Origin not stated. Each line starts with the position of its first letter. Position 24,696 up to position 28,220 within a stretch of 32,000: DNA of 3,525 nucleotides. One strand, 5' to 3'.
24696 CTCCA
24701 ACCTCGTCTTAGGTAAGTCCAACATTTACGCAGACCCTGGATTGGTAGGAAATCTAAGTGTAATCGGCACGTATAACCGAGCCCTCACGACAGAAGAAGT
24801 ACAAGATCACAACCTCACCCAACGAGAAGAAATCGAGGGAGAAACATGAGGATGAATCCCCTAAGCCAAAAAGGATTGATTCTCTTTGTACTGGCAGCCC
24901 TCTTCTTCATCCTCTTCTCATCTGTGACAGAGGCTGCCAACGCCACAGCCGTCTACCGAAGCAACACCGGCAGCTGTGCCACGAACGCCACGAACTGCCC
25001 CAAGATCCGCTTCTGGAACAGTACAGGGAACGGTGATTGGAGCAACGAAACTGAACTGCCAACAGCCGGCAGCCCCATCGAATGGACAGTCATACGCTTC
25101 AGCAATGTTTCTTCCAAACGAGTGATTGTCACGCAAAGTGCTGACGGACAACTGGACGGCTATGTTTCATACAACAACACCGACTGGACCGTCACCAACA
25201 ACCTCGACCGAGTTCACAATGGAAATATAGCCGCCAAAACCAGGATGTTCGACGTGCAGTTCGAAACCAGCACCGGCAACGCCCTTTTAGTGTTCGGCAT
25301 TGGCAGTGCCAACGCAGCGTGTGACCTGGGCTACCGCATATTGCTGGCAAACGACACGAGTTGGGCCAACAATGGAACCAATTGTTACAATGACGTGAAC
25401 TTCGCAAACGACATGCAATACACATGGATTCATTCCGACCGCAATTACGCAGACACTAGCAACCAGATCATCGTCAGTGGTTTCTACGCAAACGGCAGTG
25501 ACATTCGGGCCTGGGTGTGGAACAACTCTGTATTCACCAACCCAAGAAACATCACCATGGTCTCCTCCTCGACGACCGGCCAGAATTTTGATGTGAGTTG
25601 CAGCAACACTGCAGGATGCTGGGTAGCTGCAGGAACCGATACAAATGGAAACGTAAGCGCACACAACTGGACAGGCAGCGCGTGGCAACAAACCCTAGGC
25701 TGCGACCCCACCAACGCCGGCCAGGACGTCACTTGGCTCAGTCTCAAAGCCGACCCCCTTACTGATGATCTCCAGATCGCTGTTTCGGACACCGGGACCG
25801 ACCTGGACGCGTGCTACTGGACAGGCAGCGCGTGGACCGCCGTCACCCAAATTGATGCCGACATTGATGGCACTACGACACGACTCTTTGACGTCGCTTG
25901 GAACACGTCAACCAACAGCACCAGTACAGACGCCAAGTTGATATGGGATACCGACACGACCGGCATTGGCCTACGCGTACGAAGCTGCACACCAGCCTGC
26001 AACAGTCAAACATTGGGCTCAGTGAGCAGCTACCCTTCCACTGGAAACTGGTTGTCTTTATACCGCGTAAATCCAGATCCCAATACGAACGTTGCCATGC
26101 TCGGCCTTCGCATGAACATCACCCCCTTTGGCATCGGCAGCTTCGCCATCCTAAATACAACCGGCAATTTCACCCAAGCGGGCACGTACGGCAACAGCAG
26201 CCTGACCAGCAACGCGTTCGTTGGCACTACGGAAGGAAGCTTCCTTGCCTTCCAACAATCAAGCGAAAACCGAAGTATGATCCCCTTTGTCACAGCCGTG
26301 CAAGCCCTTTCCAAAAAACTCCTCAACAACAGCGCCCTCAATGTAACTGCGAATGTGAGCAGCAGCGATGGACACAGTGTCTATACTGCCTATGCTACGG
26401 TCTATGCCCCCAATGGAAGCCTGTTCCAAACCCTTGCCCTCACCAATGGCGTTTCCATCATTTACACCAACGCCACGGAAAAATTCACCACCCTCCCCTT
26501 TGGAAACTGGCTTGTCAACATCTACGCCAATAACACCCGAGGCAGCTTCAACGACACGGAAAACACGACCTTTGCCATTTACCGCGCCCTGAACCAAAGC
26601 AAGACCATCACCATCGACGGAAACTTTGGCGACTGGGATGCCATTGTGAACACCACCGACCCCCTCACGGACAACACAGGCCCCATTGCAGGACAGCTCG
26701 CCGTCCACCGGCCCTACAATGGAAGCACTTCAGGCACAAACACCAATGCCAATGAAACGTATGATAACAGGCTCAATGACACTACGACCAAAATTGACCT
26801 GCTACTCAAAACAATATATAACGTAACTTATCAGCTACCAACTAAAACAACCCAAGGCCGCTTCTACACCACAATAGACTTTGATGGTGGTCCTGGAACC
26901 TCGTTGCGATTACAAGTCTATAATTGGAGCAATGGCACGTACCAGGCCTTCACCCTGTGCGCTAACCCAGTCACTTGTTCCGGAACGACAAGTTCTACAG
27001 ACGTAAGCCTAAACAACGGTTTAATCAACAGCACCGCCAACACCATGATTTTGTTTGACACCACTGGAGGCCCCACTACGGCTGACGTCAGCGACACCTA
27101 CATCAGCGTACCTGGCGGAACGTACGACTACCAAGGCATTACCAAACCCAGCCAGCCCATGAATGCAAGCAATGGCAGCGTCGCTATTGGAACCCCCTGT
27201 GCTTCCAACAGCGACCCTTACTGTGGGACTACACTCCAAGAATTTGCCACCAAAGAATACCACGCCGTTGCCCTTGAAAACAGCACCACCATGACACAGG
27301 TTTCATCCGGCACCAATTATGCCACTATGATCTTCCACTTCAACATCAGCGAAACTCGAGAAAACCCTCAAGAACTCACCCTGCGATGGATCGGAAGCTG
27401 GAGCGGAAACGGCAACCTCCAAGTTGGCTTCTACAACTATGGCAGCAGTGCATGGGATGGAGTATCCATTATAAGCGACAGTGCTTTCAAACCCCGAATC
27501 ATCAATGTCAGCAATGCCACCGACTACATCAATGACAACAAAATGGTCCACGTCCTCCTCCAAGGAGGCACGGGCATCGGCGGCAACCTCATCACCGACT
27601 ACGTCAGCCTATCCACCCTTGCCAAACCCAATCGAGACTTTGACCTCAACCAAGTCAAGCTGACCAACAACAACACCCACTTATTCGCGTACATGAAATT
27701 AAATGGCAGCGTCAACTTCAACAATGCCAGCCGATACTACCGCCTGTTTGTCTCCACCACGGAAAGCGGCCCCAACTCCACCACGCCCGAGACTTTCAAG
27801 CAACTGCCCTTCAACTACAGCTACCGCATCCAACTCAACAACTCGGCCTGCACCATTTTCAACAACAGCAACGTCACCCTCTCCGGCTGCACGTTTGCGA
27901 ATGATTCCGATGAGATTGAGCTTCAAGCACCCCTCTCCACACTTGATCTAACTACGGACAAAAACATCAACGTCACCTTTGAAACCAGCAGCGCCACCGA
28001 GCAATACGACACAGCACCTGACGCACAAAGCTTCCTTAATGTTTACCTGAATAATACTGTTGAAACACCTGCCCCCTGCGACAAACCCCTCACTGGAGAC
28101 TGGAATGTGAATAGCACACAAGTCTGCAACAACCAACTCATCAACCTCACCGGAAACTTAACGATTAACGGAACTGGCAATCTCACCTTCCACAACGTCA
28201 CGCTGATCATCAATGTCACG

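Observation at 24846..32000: A giant ORF is missing from the ORF track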

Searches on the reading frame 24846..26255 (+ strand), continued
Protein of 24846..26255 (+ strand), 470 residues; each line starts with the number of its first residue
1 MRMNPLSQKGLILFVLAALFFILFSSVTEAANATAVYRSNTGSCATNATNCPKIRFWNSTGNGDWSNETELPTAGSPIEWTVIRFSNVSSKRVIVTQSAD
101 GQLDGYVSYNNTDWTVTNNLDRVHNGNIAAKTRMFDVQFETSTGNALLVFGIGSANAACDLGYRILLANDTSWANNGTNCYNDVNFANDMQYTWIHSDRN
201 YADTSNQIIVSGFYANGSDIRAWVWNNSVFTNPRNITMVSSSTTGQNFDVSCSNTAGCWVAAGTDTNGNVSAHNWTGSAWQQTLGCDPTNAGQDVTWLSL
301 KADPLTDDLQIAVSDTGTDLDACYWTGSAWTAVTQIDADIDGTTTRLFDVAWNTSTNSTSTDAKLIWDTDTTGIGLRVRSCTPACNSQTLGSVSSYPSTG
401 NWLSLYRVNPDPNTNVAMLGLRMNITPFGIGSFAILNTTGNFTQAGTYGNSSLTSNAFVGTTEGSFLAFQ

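Call 66: find_encoding_contigs(protein=P0175, flank=10000, max_places=1)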
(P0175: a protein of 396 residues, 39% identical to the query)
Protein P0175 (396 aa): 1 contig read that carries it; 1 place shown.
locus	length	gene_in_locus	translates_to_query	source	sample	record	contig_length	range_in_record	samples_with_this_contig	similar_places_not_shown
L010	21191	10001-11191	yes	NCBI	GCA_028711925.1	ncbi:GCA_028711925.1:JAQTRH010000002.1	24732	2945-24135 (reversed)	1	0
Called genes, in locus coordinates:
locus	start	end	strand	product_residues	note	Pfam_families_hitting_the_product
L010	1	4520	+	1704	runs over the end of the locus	PF13895:Ig_2 (faint), PF13385:Laminin_G_3, PF02210:Laminin_G_2 (faint), PF02973:Sialidase (faint), PF13385:Laminin_G_3, PF10102:DUF2341, PF13385:Laminin_G_3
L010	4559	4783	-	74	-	-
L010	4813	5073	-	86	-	PF26688:RHH_12 (weak)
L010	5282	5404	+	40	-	-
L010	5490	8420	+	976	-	-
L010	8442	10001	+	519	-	-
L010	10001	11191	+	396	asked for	-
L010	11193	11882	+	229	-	PF00535:Glycos_transf_2, PF10111:Glyco_tranf_2_2, PF13641:Glyco_tranf_2_3 (weak)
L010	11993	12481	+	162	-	PF02001:DUF134, PF08281:Sigma70_r4_2 (weak)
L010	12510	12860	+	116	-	-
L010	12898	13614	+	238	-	PF01656:CbiA, PF02374:ArsA_ATPase (weak), PF09140:MipZ, PF10609:ParA, PF13614:AAA_31, PF20720:nSTAND3 (weak)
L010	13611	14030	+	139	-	-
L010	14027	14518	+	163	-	-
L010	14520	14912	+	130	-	PF02579:Nitro_FeMo-Co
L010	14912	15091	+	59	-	-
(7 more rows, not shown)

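Call 67: find_encoding_contigs(protein=P0177, flank=10000, max_places=1)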
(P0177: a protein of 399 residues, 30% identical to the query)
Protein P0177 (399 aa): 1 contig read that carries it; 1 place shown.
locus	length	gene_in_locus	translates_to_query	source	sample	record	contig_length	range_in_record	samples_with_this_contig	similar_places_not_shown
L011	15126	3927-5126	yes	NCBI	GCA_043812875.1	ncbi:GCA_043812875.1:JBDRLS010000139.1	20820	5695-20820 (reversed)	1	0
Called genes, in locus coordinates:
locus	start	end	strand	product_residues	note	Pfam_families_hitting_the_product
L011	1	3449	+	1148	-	?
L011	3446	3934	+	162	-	-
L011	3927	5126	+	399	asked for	-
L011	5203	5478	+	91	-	-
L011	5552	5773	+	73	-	-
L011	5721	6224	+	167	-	-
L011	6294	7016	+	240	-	-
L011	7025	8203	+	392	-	-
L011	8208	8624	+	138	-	-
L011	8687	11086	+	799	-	-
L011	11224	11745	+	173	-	PF08281:Sigma70_r4_2 (faint), PF13384:HTH_23 (faint), PF13936:HTH_38 (faint)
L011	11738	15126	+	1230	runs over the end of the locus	PF17963:Big_9 (faint)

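Call 68: find_encoding_contigs(protein=P0174, flank=10000, max_places=1)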
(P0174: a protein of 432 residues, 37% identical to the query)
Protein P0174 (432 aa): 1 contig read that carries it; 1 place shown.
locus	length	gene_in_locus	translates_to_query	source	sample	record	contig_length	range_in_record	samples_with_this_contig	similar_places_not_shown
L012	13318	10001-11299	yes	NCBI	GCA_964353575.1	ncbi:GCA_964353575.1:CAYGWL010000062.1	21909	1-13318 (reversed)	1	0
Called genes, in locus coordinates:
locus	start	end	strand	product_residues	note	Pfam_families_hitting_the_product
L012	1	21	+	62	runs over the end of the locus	-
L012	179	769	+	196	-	PF08281:Sigma70_r4_2 (faint), PF13384:HTH_23 (faint)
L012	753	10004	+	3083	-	-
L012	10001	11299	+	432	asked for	-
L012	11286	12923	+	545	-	-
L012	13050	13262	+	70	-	-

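Call 76: search_solved_structures(query=A5, max_evalue=10, show_alignments=1)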
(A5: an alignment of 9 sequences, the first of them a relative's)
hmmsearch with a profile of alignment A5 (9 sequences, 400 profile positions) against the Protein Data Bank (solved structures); distinct sequences matched with E-value up to 10: 2.
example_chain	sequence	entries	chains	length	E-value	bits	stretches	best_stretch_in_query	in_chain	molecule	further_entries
3idu_A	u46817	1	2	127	0.006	18.6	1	153-245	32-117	Uncharacterized protein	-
2kl6_A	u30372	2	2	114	0.011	17.9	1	153-245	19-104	Uncharacterized protein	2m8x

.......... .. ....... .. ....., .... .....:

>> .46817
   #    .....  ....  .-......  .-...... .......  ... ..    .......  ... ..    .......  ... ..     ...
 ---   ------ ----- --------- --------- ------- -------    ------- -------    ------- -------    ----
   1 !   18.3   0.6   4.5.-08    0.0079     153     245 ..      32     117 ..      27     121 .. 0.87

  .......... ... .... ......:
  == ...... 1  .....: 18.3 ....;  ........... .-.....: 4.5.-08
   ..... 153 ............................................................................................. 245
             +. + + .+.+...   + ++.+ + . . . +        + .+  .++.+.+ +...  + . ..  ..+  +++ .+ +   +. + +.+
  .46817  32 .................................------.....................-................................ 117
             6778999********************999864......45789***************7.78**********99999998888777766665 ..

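Call 77: search_protein_families(library=pfam, alignment_id=A5, max_evalue=1)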
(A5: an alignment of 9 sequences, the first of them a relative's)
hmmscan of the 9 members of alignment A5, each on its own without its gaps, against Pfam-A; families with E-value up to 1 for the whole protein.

A. member 1, L004:18676-20181:+ (501 aa): 2 families
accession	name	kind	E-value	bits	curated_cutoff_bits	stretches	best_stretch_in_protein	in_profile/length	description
PF11797.14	WxLIP_HBD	-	0.00046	20.6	28.9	1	259-347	42-132/138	WxL Interacting Protein, host binding domain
PF23865.1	DUF7223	-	0.19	11.4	27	1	241-305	75-138/254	Domain of unknown function (DUF7223)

B. families by the number of members that match (of 9 scanned): 26 families (the first 25 are shown)
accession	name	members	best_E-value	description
PF11797.14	WxLIP_HBD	6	1.9e-05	WxL Interacting Protein, host binding domain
PF12690.13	BsuPI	4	9.1e-05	Intracellular proteinase inhibitor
PF24025.1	Ig_DR_A0283-like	3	0.0016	DR_A0283-like, Ig-like domain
PF16353.11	LacZ_4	2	0.0082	Beta-galactosidase, domain 4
PF23865.1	DUF7223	2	0.02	Domain of unknown function (DUF7223)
PF06030.18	WxLIP_PGBD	2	0.091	WxL Interacting Protein, peptidoglycan binding domain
PF09278.17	MerR-DNA-bind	1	0.00021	MerR, DNA binding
PF20251.4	Big_14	1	0.00093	Bacterial Ig-like domain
PF05974.18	DUF892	1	0.0033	Domain of unknown function (DUF892)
PF01835.25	MG2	1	0.019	MG2 domain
PF16967.11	TcfC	1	0.021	E-set like domain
PF03896.21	TRAP_alpha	1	0.022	Translocon-associated protein (TRAP), alpha subunit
PF23640.1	UPA_SH3BP4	1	0.04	SH3BP4 UPA domain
PF23443.1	DUF7126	1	0.041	Family of unknown function (DUF7126)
PF10717.14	ODV-E18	1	0.066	Occlusion-derived virus envelope protein ODV-E18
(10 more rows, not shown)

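Call 81: find_encoding_contigs(protein=P0018, flank=8000, max_places=1)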
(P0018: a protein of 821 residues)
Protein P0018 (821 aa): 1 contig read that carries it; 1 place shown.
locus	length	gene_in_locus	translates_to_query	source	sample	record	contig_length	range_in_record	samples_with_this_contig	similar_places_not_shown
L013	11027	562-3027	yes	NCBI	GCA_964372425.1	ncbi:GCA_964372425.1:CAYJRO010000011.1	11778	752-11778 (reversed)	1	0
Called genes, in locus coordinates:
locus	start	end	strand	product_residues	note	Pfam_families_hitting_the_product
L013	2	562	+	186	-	?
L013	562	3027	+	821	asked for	-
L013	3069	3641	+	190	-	-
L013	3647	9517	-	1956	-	PF22680:Glyco_hydro_123_N_2 (faint), PF10633:NPCBM_assoc (faint), PF01835:MG2 (weak)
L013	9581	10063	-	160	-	-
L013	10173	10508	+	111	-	-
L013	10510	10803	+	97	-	-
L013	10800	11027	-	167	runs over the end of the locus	-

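Call 82: find_encoding_contigs(protein=P0028, flank=8000, max_places=1)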
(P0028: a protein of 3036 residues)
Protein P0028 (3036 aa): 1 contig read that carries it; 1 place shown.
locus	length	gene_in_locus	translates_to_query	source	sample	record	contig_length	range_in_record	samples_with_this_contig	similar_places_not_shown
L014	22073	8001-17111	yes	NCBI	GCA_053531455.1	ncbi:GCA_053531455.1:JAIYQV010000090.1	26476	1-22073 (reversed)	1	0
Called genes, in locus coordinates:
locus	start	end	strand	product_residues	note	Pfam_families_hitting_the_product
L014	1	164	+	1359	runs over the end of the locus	PF00082:Peptidase_S8, PF19077:Big_13 (weak), PF17957:Big_7 (weak), PF00801:PKD, PF18911:PKD_4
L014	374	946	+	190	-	PF01909:NTP_transf_2, PF18765:Polbeta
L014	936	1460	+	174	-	PF05168:HEPN (faint)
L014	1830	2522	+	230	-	PF02585:PIG-L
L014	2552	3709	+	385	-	PF13439:Glyco_transf_4, PF13579:Glyco_trans_4_4 (weak), PF20706:GT4-conflict, PF00534:Glycos_transf_1, PF13692:Glyco_trans_1_4, PF13524:Glyco_trans_1_2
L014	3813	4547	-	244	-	PF01978:TrmB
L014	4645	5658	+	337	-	-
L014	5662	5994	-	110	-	PF02452:PemK_toxin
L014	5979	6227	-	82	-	PF04014:MazE_antitoxin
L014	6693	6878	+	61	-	PF09853:DUF2080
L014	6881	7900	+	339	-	PF13385:Laminin_G_3, PF02210:Laminin_G_2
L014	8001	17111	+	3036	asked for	PF13229:Beta_helix, PF05048:NosD (weak), PF13229:Beta_helix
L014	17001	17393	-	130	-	-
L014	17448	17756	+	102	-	-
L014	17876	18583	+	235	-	-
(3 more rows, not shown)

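Call 95: find_encoding_contigs(protein=P0171, flank=10000, max_places=1)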
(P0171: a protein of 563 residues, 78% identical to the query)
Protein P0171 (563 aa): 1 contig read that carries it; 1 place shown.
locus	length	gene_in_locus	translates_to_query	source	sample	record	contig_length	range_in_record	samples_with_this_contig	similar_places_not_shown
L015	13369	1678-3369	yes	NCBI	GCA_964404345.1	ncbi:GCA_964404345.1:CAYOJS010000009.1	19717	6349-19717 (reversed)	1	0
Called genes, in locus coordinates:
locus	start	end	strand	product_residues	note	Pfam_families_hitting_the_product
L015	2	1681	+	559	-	?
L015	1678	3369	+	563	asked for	-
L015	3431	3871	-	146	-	PF10130:PIN_2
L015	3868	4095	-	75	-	PF26688:RHH_12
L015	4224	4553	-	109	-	-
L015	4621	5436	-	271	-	-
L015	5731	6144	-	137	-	PF01850:PIN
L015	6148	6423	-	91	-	PF04014:MazE_antitoxin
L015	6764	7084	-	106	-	-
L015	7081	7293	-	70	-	-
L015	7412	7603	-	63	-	-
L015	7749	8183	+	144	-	PF01199:Ribosomal_L34e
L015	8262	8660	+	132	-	-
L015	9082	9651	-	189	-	PF18306:LDcluster4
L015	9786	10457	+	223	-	PF02498:Bro-N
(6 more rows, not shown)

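Call 96: find_encoding_contigs(protein=P0176, flank=10000, max_places=1)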
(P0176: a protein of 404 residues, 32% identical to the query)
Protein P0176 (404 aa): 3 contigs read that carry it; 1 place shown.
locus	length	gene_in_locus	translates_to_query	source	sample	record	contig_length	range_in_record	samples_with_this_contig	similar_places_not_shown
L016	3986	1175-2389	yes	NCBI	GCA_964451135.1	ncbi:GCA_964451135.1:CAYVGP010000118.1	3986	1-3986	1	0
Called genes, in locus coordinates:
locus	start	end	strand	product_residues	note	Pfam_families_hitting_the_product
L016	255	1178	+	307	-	-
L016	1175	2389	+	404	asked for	-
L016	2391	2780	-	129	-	PF01894:YjbQ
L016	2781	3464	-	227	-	PF03009:GDPD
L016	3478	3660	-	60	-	-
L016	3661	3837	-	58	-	-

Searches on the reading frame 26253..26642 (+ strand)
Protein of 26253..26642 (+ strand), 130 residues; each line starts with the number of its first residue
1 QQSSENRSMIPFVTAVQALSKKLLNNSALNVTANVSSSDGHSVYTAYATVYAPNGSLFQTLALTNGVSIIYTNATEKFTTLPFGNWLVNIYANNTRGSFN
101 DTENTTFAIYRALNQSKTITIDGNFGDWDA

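Call 57: search_protein_families(library=pfam, proteins=[window:26253-26642:+], max_evalue=10)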
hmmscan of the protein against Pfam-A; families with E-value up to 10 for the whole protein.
window:26253-26642:+ (130 aa): 2 families
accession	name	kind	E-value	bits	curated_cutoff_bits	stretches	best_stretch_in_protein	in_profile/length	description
PF24421.1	Ig_J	-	0.12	12.9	29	1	73-109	65-101/104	Tip attachment protein J, Ig-like domain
PF06724.16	DUF1206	-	0.14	12.7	26.2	1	44-90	3-51/70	Domain of Unknown Function (DUF1206)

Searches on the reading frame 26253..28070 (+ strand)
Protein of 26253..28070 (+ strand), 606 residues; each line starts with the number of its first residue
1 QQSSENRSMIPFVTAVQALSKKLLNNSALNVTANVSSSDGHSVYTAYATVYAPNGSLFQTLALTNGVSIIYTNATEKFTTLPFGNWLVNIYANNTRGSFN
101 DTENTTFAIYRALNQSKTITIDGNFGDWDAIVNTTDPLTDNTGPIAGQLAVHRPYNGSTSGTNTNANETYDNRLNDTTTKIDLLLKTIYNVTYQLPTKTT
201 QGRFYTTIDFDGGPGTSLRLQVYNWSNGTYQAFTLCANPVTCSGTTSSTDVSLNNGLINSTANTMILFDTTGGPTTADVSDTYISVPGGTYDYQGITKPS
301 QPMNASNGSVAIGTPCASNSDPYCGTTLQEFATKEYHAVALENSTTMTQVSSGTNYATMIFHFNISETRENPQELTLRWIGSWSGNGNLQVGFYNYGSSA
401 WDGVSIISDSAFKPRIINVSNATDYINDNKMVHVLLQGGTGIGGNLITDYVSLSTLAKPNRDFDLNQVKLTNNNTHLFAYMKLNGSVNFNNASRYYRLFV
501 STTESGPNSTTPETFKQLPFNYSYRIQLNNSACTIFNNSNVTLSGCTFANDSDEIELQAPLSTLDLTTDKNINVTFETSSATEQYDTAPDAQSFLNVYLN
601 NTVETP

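Call 37: find_homologous_proteins(query=window:26253-28070:+, max_evalue=0.001)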
Query window:26253-28070:+: 8000 candidates shared short words with the query, none scored E <= 0.001.

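Call 38: search_solved_structures(query=window:26253-28070:+, max_evalue=1)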
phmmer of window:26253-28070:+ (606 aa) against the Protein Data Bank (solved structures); distinct sequences matched with E-value up to 1: 0.

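Call 55: predict_structure(alignment_id=A3)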
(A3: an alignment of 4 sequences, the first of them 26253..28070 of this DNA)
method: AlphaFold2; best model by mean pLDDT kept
length: 606 residues; sequences in the alignment: 4
mean_pLDDT: 40.0   pTM: 0.27
mean pLDDT of the five models: 40.0, 39.1, 38.1, 37.8, 33.7
residues with pLDDT >= 90: 0; 70-90: 14; 50-70: 145; < 50: 447
segments of 3 or more residues with pLDDT < 50: 1-44, 64-85, 93-199, 261-263, 286-358, 364-374, 378-382, 384-386, 410-416, 439-606
pLDDT, mean of each block of 10 residues (from residue 1): 31 37 37 45 53 60 46 34 51 42 38 24 21 25 25 25 24 29 34 42 61 68 69 67 62 61 57 56 42 21 23 28 33 26 27 39 45 49 53 67 56 48 61 56 37 27 28 32 32 34 32 28 33 32 34 35 34 36 30 30 24
secondary structure, 60 per line:
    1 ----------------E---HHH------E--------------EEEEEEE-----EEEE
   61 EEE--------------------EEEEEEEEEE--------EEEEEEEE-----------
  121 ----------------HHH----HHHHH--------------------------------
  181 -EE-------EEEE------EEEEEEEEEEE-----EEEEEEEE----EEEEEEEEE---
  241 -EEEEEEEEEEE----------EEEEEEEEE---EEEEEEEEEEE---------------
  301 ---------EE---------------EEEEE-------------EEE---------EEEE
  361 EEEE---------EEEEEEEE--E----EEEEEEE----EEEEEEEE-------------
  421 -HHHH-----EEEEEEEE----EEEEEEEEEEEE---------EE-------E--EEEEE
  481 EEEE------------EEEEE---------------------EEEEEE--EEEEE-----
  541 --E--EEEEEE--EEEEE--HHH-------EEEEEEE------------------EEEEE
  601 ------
elements in order: E45-51 E57-63 E84-93 E102-109 H144-148 E191-194 E201-211 E217-224 E229-237 E242-252 E263-271 E275-285 E327-331 E345-347 E357-364 E374-381 E389-395 E400-407 H422-425 E431-438 E443-454 E476-484 E497-501 E523-528 E531-535 E546-551 E554-558 E571-577 E596-600
